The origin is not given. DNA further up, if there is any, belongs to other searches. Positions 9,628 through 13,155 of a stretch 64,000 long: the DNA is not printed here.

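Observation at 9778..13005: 1077-aa septin/AIG1/IRG-like GTPase with a ~750-aa uncharacterised extension (candidate immune-type large GTPase)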

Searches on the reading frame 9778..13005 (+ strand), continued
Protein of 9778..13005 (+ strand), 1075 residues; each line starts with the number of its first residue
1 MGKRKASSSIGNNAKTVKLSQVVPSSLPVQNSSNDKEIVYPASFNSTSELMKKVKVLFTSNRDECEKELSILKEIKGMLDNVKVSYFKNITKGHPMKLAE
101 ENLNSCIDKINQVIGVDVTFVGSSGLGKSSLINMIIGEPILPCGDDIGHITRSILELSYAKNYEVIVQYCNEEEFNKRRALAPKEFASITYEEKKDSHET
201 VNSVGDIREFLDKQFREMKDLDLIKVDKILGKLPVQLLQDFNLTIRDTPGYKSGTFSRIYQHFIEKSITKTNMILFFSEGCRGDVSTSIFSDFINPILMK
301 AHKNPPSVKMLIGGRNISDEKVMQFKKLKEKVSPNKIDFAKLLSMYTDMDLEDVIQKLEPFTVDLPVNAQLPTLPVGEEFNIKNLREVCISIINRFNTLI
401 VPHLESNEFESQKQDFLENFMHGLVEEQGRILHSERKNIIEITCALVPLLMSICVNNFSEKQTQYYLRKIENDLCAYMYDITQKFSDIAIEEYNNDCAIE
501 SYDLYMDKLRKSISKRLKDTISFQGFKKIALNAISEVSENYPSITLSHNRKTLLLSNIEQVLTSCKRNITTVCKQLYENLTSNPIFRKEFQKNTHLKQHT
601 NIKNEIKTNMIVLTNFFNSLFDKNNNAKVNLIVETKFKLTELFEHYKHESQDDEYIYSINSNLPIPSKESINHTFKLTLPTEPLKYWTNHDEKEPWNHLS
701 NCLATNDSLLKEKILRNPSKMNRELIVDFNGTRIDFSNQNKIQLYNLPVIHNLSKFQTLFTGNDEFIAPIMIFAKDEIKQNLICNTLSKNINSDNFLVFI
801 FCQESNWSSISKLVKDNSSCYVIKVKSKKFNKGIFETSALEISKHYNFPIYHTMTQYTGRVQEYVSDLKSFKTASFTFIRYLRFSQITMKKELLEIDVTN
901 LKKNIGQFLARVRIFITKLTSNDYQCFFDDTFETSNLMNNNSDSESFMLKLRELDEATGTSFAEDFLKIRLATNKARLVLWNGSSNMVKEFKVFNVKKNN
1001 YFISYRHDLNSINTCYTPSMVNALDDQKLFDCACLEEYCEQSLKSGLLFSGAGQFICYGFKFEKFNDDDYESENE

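Call 33: find_related_loci(query=A1, collection=viral_contigs, flank=5000)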
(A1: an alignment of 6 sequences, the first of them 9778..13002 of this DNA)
Query A1 (1075 aa) in viral_contigs; peptide patterns used: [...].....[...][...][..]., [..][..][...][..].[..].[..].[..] (x = any residue, [..] = any of these).
600 stretches matched a pattern (row limit reached: there are more); 2 encode a relative of the query (tblastn E <= 1e-3); 2 distinct loci.
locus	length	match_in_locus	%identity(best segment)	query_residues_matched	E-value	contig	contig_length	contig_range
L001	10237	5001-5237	32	118-193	2e-6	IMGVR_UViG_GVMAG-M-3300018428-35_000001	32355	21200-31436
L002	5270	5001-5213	30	118-188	4e-6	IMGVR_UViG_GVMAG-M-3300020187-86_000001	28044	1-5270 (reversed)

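Call 37: search_protein_families(library=pfam, alignment_id=A1, max_evalue=0.1)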
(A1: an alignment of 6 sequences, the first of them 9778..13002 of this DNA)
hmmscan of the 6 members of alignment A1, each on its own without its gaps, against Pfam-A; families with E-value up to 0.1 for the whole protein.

A. member 1, window:9778-13002:+ (1075 aa): 4 families
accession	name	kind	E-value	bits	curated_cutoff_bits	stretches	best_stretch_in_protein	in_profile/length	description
PF00350.29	Dynamin_N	-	1.8e-13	51.3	27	1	118-288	1-145/168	Dynamin family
PF03193.22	RsgA_GTPase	-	0.00013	22.3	30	1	95-138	85-129/174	RsgA GTPase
PF01926.29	MMR_HSR1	-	0.00048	20.7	21.9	1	118-158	2-40/113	50S ribosome-binding GTPase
PF00005.33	ABC_tran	-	0.0022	19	25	1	118-200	14-88/137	ABC transporter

B. families by the number of members that match (of 6 scanned): 7 families
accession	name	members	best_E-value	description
PF00350.29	Dynamin_N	4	1.8e-13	Dynamin family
PF03193.22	RsgA_GTPase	4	5.7e-05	RsgA GTPase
PF01926.29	MMR_HSR1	4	0.00022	50S ribosome-binding GTPase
PF00005.33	ABC_tran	1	0.0022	ABC transporter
PF25199.1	nSTAND_NTPase5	1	0.0067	Novel STAND NTPase 5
PF15056.11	NRN1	1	0.064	Neuritin protein family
PF21826.1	DUF6887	1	0.1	Family of unknown function (DUF6887)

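Call 53: predict_structure(alignment_id=A1)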
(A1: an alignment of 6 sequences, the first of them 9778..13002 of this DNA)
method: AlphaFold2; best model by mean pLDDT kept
length: 1075 residues; sequences in the alignment: 6
mean_pLDDT: 43.8   pTM: 0.32
mean pLDDT of the five models: 43.8, 43.3, 42.4, 40.0, 38.8
residues with pLDDT >= 90: 4; 70-90: 108; 50-70: 133; < 50: 830
segments of 3 or more residues with pLDDT < 50: 1-115, 145-147, 279-797, 826-899, 934-945, 971-1075
pLDDT, mean of each block of 10 residues (from residue 1): 31 26 27 27 28 33 39 41 42 43 39 52 65 61 55 84 87 85 78 81 80 81 86 73 74 68 74 53 39 33 40 37 34 37 35 37 28 27 36 39 42 43 39 39 41 44 44 41 39 36 42 40 38 43 37 38 41 44 44 38 38 43 44 45 41 32 26 26 31 30 29 29 35 36 34 35 36 45 40 46 56 53 49 43 40 35 37 39 39 41 58 61 54 47 49 64 58 37 33 31 32 30 27 27 31 28 29 29
secondary structure, 60 per line:
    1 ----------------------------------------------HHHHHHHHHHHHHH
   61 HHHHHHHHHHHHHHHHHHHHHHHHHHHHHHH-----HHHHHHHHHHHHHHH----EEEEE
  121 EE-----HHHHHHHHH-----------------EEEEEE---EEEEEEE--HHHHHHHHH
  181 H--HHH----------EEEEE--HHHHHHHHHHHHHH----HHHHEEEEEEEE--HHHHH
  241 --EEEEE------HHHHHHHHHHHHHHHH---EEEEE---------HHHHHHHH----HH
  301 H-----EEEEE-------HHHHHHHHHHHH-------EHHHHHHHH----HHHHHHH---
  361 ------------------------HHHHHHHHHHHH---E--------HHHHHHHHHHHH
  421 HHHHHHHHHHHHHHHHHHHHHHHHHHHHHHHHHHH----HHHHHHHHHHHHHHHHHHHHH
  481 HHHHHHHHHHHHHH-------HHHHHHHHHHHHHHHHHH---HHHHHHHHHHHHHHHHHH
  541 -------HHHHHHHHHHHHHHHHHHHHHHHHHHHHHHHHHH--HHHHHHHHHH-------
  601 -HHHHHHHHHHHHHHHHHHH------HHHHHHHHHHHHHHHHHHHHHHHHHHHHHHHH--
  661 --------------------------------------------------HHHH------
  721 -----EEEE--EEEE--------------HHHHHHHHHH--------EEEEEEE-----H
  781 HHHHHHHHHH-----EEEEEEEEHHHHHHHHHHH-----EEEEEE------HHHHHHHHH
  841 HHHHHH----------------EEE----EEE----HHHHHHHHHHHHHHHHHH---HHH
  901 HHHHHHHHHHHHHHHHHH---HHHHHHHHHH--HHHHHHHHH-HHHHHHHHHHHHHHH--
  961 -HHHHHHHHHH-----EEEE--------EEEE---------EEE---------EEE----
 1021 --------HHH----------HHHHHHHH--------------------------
elements in order (helices of 4 or more, strands of 3 or more residues): H47-91 H97-111 E116-122 H128-136 E154-159 E163-169 H172-181 E197-201 H204-217 H222-225 E226-233 H236-240 E243-247 H254-269 E273-277 H287-294 E307-311 H319-330 H339-346 H351-357 H385-396 H409-455 H460-494 H502-519 H523-540 H548-581 H584-593 H602-620 H627-658 H711-714 E726-729 E732-735 H750-759 E768-774 H780-790 E796-803 H804-814 E820-825 H832-846 E863-865 E870-872 H877-894 H898-918 H922-931 H934-942 H944-958 H962-971 E977-980 E989-992 E1002-1004 E1014-1016 H1042-1049

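Call 58: find_encoding_contigs(protein=P0003, flank=5000, max_places=3)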
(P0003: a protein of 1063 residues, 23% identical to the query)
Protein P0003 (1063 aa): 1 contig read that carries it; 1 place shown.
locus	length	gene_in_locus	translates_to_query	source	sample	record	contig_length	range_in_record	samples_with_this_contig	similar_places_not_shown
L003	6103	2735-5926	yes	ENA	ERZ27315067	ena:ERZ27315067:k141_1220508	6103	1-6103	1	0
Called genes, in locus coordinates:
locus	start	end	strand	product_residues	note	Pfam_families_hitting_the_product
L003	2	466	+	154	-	?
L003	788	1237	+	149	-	-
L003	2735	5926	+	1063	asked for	PF00350:Dynamin_N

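Call 59: find_encoding_contigs(protein=P0005, flank=5000, max_places=3)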
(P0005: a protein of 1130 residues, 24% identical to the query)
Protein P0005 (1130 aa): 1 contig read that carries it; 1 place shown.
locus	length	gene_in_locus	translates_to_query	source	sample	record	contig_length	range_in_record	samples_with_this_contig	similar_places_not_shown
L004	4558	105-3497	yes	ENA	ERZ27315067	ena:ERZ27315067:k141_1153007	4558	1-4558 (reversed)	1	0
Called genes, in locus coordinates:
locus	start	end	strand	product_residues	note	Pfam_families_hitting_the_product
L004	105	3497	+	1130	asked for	-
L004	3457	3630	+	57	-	-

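Call 63: fold_search(model_id=the predicted structure, library=pdb)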
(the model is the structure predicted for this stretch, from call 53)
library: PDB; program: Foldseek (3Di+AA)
matches with E <= 10: 1460; with E <= 0.001: 49
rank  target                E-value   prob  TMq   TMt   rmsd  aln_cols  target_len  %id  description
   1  9em7_A                7.6e-09  1.00  0.15  0.19  40.4       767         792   11  Oligomeric structure of SynDLP in presence of GTP (released 2024-09-11)
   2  5owv_C                7.6e-09  1.00  0.11  0.18  25.5       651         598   13  An oligomerised bacterial dynamin pair provides a mechanism for the long-range sensing and tethering of membranes (released 2018-09-05)
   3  7zw6_A                1.2e-08  1.00  0.15  0.20  40.5       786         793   12  Oligomeric structure of SynDLP (released 2023-04-19)
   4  5oxf_C                3.5e-08  1.00  0.11  0.18  25.2       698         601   13  An oligomerised bacterial dynamin pair provides a mechanism for the long range sensing and tethering of membranes (released 2018-09-05)
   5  5oxf_A                3.9e-08  1.00  0.15  0.22  42.9       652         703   15  An oligomerised bacterial dynamin pair provides a mechanism for the long range sensing and tethering of membranes (released 2018-09-05)
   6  9em9_A                4.4e-08  1.00  0.16  0.31  27.3       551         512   12  Structure of SynDLP MGD with GMPPNP (released 2024-09-11)
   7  2j69_A                5.7e-08  1.00  0.14  0.21  29.0       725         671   10  Bacterial dynamin-like protein BDLP (released 2006-12-04)
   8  5owv_B                3.0e-07  1.00  0.14  0.24  35.6       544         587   16  An oligomerised bacterial dynamin pair provides a mechanism for the long-range sensing and tethering of membranes (released 2018-09-05)
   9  5yew_A                5.4e-07  1.00  0.14  0.34  24.4       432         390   14  Structural basis for GTP hydrolysis and conformational change of mitofusin 1 in mediating mitochondrial fusion (released 2018-01-31)
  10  5oxf_B                6.0e-07  1.00  0.15  0.26  33.3       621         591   14  An oligomerised bacterial dynamin pair provides a mechanism for the long range sensing and tethering of membranes (released 2018-09-05)
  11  5wp9_A                7.9e-07  1.00  0.12  0.20  34.5       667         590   12  Structural Basis of Mitochondrial Receptor Binding and Constriction by Dynamin-Related Protein 1 (released 2018-06-20)
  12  6j72                  1.2e-06  1.00  0.12  0.20  34.8       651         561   10  Crystal structure of IniA from Mycobacterium smegmatis with GTP bound (released 2019-09-11)
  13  5a3f_D                1.5e-06  1.00  0.13  0.22  26.3       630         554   14  Crystal structure of the dynamin tetramer (released 2015-08-26)
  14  5gom_A                1.6e-06  1.00  0.15  0.34  26.4       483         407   15  Truncated mitofusin-1, transition-like state (released 2017-02-01)
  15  5a3f_B                2.0e-06  1.00  0.12  0.21  26.1       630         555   14  Crystal structure of the dynamin tetramer (released 2015-08-26)
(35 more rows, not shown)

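Call 75: list_cluster_members(proteins=[P0001])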
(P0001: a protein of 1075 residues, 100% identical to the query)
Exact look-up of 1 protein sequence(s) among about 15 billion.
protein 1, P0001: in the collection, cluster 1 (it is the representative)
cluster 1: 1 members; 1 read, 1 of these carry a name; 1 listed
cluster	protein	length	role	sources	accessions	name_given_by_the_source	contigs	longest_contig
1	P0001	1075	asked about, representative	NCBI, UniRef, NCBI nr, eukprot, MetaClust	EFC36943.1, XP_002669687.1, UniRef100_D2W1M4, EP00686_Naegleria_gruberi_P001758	predicted protein [Naegleria gruberi] | Predicted protein n=1 Tax=Naegleria gruberi TaxID=5762 RepID=D2W1M4_NAEGR | uncharacterized protein NAEGRDRAFT_75306 [Naegleria gruberi]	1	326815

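Call 81: find_related_loci(query=window:9778-13002:+, collection=metagenome_contigs, flank=5000)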
Query window:9778-13002:+ (1075 aa) in metagenome_contigs; peptide patterns used: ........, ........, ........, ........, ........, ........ (x = any residue, [..] = any of these).
35 stretches matched a pattern, but none encodes a relative of the query by tblastn (E <= 1e-3).
